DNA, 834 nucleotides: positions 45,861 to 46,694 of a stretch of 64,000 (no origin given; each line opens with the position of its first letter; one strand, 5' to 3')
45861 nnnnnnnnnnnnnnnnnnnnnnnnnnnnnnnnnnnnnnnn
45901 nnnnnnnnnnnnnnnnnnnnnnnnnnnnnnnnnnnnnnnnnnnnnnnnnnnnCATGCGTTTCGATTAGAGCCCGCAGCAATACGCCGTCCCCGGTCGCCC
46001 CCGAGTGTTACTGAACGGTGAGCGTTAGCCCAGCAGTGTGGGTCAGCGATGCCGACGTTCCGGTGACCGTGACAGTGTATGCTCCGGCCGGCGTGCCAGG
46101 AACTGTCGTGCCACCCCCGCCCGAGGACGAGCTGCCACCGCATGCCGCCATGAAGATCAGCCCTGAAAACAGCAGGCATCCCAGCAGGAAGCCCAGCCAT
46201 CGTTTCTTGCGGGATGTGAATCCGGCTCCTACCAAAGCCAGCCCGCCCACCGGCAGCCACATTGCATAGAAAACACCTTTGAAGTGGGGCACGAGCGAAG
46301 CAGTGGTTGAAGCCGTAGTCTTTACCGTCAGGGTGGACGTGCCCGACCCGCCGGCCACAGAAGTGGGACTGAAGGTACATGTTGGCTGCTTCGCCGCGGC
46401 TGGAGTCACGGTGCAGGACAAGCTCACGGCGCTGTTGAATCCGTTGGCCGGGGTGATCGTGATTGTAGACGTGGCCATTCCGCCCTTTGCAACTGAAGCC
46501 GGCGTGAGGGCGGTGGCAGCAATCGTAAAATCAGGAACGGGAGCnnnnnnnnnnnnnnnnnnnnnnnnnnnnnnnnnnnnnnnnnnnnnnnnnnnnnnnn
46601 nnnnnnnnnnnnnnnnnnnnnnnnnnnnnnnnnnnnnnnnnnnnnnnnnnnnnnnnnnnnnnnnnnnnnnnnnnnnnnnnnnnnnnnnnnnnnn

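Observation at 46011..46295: Last Ig-like repeat of the 1026-aa surface protein is split by a two-helix hairpin containing an in-frame lipoprotein-type signal peptide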

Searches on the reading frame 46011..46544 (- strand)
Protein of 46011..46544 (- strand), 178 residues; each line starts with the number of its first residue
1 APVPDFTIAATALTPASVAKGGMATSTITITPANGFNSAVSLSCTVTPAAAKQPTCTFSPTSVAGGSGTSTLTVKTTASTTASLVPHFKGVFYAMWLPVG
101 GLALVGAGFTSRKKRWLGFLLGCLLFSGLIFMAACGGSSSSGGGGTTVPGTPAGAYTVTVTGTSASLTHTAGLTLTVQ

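Call 5: search_protein_families(library=ncbifam, proteins=[window:46011-46535:-], max_evalue=10)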
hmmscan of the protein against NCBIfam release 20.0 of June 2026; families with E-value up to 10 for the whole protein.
seq(175 aa): 3 families
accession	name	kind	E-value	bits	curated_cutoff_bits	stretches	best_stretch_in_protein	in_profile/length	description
NF058595.1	invert_tail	domain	3.8e-29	101.3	37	1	66-175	2-113/113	lipo-invert putative C-terminal anchoring domain-containing protein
TIGR04152.1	exosort_VPLPA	exception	0.15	11.1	400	1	66-118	44-96/486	VPLPA-CTERM-specific exosortase XrtD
NF038021.1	mannan_LmeA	exception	2.1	7.7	325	1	25-96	161-231/264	mannan chain length control protein LmeA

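Call 13: find_homologous_proteins(query=window:46011-46544:-, max_evalue=0.001)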
Query seq(178 aa) (178 aa): 173 proteins with E <= 0.001 among 3842 candidates; the best 120 are listed.
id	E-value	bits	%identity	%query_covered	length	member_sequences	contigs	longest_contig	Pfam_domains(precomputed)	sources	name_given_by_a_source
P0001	2.3e-76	273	66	100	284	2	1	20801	-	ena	-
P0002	2.1e-72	260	65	98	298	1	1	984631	-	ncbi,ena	-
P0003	2.6e-63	231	67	100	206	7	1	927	-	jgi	jgi:hypothetical protein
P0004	9.6e-63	229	66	100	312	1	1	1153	-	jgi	jgi:hypothetical protein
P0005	7.7e-62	226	69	99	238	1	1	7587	-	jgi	jgi:hypothetical protein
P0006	4.4e-59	217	67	98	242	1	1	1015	-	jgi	-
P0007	7.3e-59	216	64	98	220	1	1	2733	-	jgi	-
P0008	1.1e-57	213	60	90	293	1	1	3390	-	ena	-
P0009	1.3e-57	212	58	98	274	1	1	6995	-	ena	-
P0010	5.1e-56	207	61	99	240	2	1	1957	-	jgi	jgi:hypothetical protein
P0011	6.2e-56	207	70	81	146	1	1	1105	-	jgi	-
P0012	9.5e-55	203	63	98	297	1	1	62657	-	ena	-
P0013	6.8e-54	200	69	85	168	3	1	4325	-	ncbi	-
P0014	5.6e-48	181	47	100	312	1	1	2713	-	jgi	jgi:hypothetical protein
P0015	9.0e-48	180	52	98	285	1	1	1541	PF01833.31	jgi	jgi:IPT/TIG domain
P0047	1.2e-24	105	43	97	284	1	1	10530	PF16640.12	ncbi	ncbi:MAG: Ig-like domain-containing protein, partial [Candidatus Sulfotelmatobacter sp.]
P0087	1.4e-13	69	34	98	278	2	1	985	-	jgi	jgi:hypothetical protein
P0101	1.0e-11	63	38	97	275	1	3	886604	PF16640.12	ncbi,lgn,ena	ncbi:MAG: hypothetical protein WB561_22555 [Terracidiphilus sp.]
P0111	7.3e-11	60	33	88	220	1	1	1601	-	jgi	-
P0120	8.6e-10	57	37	98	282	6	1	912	PF22073.3,PF15780.12,PF22544.3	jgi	jgi:hypothetical protein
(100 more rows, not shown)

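Call 20: find_related_loci(query=A2, collection=genome_contigs, flank=6000)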
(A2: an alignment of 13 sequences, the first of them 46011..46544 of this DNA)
Query A2 (178 aa) in genome_contigs; peptide patterns used: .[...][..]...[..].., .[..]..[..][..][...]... (x = any residue, [..] = any of these).
80 stretches matched a pattern; 45 encode a relative of the query (tblastn E <= 1e-3); 44 distinct loci.
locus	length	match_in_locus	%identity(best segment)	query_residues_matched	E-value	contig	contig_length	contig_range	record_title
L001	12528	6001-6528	71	2-177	4e-61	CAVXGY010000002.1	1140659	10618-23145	MAG: Terriglobia bacterium isolate MFD05513.bin.1.16 genome assembly, contig: contig_2129, whole genome shotgun sequence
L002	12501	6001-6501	68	5-169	2e-58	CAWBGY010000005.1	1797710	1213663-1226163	MAG: Terriglobia bacterium isolate MFD06714.bin.1.126 genome assembly, contig: contig_22933, whole genome shotgun sequen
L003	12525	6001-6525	68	4-178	5e-56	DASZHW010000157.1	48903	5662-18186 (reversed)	MAG TPA_asm: Terriglobales bacterium isolate SMAG_U6586 k141_8168112, whole genome shotgun sequence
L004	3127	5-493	65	13-177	4e-56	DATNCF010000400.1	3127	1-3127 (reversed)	MAG TPA_asm: Burkholderiales bacterium isolate SMAG_U11207 k141_1465873, whole genome shotgun sequence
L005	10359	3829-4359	65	5-178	6e-53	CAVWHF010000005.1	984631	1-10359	MAG: uncultured Acidimicrobiaceae bacterium isolate MFD00964.bin.2.193 genome assembly, contig: contig_27619, whole geno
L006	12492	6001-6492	66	3-165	1e-50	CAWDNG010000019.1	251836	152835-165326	MAG: Terriglobia bacterium isolate MFD04944.bin.3.100 genome assembly, contig: contig_85574, whole genome shotgun sequen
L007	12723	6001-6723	68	3-165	2e-50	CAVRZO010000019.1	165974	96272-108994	MAG: Terriglobia bacterium isolate MFD06085.bin.1.94 genome assembly, contig: contig_44983, whole genome shotgun sequenc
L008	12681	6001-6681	66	4-178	4e-50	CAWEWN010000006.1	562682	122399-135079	MAG: Terriglobia bacterium isolate MFD06298.bin.1.242 genome assembly, contig: contig_50949, whole genome shotgun sequen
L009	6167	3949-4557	65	4-178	9e-50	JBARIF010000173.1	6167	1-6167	MAG: Terriglobales bacterium isolate MFD06124_ilm_asm_bin8 k127_43340, whole genome shotgun sequence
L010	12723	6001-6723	63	4-178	3e-49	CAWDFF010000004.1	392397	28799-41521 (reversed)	MAG: Terriglobia bacterium isolate MFD06085.bin.1.22 genome assembly, contig: contig_11269, whole genome shotgun sequenc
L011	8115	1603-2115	58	4-178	3e-49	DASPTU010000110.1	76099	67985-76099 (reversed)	MAG TPA_asm: Terriglobales bacterium isolate SMAG_U12285 k141_1570593, whole genome shotgun sequence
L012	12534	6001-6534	67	1-178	4e-49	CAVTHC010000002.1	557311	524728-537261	MAG: Terriglobia bacterium isolate MFD06085.bin.1.62 genome assembly, contig: contig_12087, whole genome shotgun sequenc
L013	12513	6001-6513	59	5-178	3e-48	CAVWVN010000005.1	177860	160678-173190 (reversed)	MAG: Terriglobia bacterium isolate MFD00822.bin.1.51 genome assembly, contig: contig_42636, whole genome shotgun sequenc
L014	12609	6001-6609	63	4-178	3e-48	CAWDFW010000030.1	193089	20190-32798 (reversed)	MAG: Terriglobia bacterium isolate MFD05942.bin.2.32 genome assembly, contig: contig_92351, whole genome shotgun sequenc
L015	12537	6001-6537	65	4-178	6e-47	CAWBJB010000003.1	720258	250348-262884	MAG: Terriglobia bacterium isolate MFD05513.bin.2.111 genome assembly, contig: contig_11893, whole genome shotgun sequen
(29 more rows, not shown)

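Call 23: predict_structure(alignment_id=A1)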
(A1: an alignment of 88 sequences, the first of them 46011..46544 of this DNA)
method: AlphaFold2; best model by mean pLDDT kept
length: 178 residues; sequences in the alignment: 88
mean_pLDDT: 86.4   pTM: 0.68
mean pLDDT of the five models: 86.4, 86.1, 85.7, 85.3, 83.7
residues with pLDDT >= 90: 106; 70-90: 32; 50-70: 40; < 50: 0
segments of 3 or more residues with pLDDT < 50: none
pLDDT, mean of each block of 10 residues (from residue 1): 96 98 98 98 97 96 97 96 62 68 66 76 82 62 72 98 98 98
secondary structure, 60 per line:
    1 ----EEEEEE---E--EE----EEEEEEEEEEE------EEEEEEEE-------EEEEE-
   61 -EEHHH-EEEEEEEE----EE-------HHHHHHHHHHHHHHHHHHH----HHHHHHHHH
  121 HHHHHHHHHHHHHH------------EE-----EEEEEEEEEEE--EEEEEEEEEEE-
elements in order: E5-10 E23-33 E40-47 E55-59 E68-75 H89-107 H112-134 E154-164 E167-177
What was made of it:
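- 46296..46544 (-): N-terminal half of Ig-like repeat 3 (aa 849-931, five strands). It includes the Cys892/Cys904 pair. AF2 pLDDT 96-98 (call 23).
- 46218..46277 (-): TM1 (aa 938-957, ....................), inferred to be a stop-transfer helix running from outside to inside. AF2 helix at aa 937-955 (call 23).
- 46143..46199 (-): TM2, the h-region plus the lipobox residues M-A-A (aa 964-982). AF2 helix at aa 960-982 (call 23).
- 46011..46097 (-): The last two beta-strands of the Ig-like domain (aa 998-1026), running to the stop codon. AF2 strands E154-164 and E167-177 have pLDDT 98 (call 23).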

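Call 28: fold_search(model_id=the predicted structure, library=pdb)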
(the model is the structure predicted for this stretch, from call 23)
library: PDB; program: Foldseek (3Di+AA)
matches with E <= 10: 1784; with E <= 0.001: 0
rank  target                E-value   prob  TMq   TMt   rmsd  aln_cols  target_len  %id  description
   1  2ber                  2.4e-03  1.00  0.40  0.13   9.3       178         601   13  Y370G Active Site Mutant of the Sialidase from Micromonospora viridifaciens in complex with beta-Neu5Ac (sialic acid). (released 2005-04-04)
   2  1w8o_A                3.0e-03  1.00  0.40  0.13   9.5       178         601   13  Contribution of the Active Site Aspartic Acid to Catalysis in the Bacterial Neuraminidase from Micromonospora viridifa (released 2004-09-29)
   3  2bzd_C                3.8e-03  1.00  0.40  0.14   6.3       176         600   13  Galactose recognition by the carbohydrate-binding module of a bacterial sialidase. (released 2005-08-19)
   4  1wcq_C                4.2e-03  1.00  0.38  0.13   9.5       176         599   12  Mutagenesis of the Nucleophilic Tyrosine in a Bacterial Sialidase to Phenylalanine. (released 2005-10-12)
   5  1wcq_A                5.2e-03  1.00  0.41  0.14   6.1       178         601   13  Mutagenesis of the Nucleophilic Tyrosine in a Bacterial Sialidase to Phenylalanine. (released 2005-10-12)
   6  2bzd_A                6.5e-03  1.00  0.40  0.14  10.6       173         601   12  Galactose recognition by the carbohydrate-binding module of a bacterial sialidase. (released 2005-08-19)
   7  4uid_B                7.7e-03  1.00  0.42  0.43   3.4       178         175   14  Crystal structure of the S-layer protein SbsC domains 4 and 5 (released 2016-04-13)
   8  4uic                  9.0e-03  1.00  0.40  0.11   3.5       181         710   14  Crystal structure of the S-layer protein rSbsC(31-844) (released 2016-04-13)
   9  4uid_A                1.4e-02  1.00  0.41  0.37   4.2       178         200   14  Crystal structure of the S-layer protein SbsC domains 4 and 5 (released 2016-04-13)
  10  4ofp_B                1.8e-02  0.99  0.33  0.31   8.3       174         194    7  Crystal Structure of SYG-2 D3-D4 (released 2014-02-19)
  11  7som_J                1.9e-02  0.99  0.36  0.12   5.6       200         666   13  Ciliary C2 central pair apparatus isolated from Chlamydomonas reinhardtii (released 2022-04-13)
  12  4ofp_A                2.3e-02  1.00  0.36  0.33   7.4       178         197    8  Crystal Structure of SYG-2 D3-D4 (released 2014-02-19)
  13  4ofy_D                2.3e-02  0.99  0.33  0.17  17.7       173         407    8  Crystal Structure of the Complex of SYG-1 D1-D2 and SYG-2 D1-D4 (released 2014-02-19)
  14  4ofp_C                2.4e-02  0.99  0.33  0.31   7.8       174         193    8  Crystal Structure of SYG-2 D3-D4 (released 2014-02-19)
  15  9ifr                  2.7e-02  0.94  0.26  0.35   7.1        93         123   22  CLIPPER domain from the Gram-negative fibrillar adhesin "B9T28_05395 (released 2025-11-26)
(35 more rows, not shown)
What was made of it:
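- Foldseek matches to Ig-like folds are weak (best E 2.4e-3; call 28).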

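Call 56: search_solved_structures(query=A1, max_evalue=0.1)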
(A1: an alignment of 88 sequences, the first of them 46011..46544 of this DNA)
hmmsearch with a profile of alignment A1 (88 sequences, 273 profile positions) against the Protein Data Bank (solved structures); distinct sequences matched with E-value up to 0.1: 8.
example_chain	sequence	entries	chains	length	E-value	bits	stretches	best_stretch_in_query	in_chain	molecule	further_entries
8s80_A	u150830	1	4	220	0.011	18.5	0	245-271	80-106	S-layer protein sap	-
9pl9_A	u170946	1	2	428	0.045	16.4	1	68-128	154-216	Genome polyprotein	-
3p54_A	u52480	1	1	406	0.046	16.4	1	69-128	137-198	envelope glycoprotein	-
5mv1_A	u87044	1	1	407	0.058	16.1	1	68-128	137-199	E protein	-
5wsn_A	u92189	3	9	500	0.072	15.8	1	69-128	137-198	E protein | JEV E protein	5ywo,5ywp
13jv_A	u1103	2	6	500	0.077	15.7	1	42-127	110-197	Envelope Protein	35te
4fg0_A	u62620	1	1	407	0.092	15.4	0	54-127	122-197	Polyprotein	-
5vl3_Q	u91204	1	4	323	0.097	15.4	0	36-125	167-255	B-cell receptor CD22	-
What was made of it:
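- On Ig-like beta-sandwich (E-set / Big_3_5-like repeat): PDB sequence hits are insignificant (call 56).
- Tried and rejected: The PDB sequence profile gave nothing significant (call 56).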

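Call 60: search_protein_families(library=ncbifam, proteins=[P0121, P0101, P0047, P0120, P0111, P0087, P0014], max_evalue=0.001)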
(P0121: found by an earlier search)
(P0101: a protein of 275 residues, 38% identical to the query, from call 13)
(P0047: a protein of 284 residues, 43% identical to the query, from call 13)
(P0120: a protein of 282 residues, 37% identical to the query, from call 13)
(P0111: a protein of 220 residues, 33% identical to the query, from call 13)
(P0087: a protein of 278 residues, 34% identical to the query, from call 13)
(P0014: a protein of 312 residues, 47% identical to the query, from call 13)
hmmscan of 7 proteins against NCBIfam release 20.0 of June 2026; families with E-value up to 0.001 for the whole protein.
P0121 (299 aa): 1 family
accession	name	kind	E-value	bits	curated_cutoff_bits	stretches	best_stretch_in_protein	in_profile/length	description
NF058595.1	invert_tail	domain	3.3e-14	53.2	37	1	180-299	2-113/113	lipo-invert putative C-terminal anchoring domain-containing protein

P0101 (275 aa): 1 family
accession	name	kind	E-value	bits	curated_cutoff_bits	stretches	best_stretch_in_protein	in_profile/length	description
NF058595.1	invert_tail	domain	1.3e-18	67.4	37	1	170-275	2-113/113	lipo-invert putative C-terminal anchoring domain-containing protein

P0047 (284 aa): 1 family
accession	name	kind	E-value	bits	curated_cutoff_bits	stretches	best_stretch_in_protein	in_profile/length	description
NF058595.1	invert_tail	domain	4.9e-21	75.2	37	1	173-284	2-113/113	lipo-invert putative C-terminal anchoring domain-containing protein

P0120 (282 aa): 2 families
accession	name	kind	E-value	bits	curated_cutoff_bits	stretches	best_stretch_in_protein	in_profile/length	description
NF012200.0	choice_anch_D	domain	1.9e-20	73.4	45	1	3-97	15-106/108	choice-of-anchor D domain-containing protein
NF058595.1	invert_tail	domain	4.1e-19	69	37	1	180-282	2-113/113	lipo-invert putative C-terminal anchoring domain-containing protein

P0111 (220 aa): 2 families
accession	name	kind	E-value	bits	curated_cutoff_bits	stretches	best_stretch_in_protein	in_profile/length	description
NF058595.1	invert_tail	domain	9.5e-19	67.8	37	1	107-219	2-112/113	lipo-invert putative C-terminal anchoring domain-containing protein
NF012200.0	choice_anch_D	domain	0.00082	19.9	45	1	7-71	27-90/108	choice-of-anchor D domain-containing protein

P0087 (278 aa): 1 family
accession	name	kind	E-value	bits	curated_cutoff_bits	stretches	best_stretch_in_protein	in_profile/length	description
NF058595.1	invert_tail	domain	6.7e-20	71.5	37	1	172-278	3-113/113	lipo-invert putative C-terminal anchoring domain-containing protein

P0014 (312 aa): 1 family
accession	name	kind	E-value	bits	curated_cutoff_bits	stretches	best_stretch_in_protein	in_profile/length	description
NF058595.1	invert_tail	domain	5.7e-31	107.2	37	1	201-312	2-113/113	lipo-invert putative C-terminal anchoring domain-containing protein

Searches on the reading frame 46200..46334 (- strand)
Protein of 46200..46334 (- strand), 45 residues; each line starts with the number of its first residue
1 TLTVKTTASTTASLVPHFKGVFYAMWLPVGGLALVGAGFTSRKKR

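Call 58: search_protein_families(library=ncbifam, proteins=[window:46200-46334:-], max_evalue=10)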
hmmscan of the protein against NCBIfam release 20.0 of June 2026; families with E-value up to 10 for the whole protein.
seq(45 aa): 2 families
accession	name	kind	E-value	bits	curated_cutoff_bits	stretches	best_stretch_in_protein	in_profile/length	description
NF058595.1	invert_tail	domain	3.1e-06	27.5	37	1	1-45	4-49/113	lipo-invert putative C-terminal anchoring domain-containing protein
TIGR01167.1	LPXTG_anchor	domain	0.045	14.4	15.9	1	25-45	11-32/34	LPXTG cell wall anchor domain-containing protein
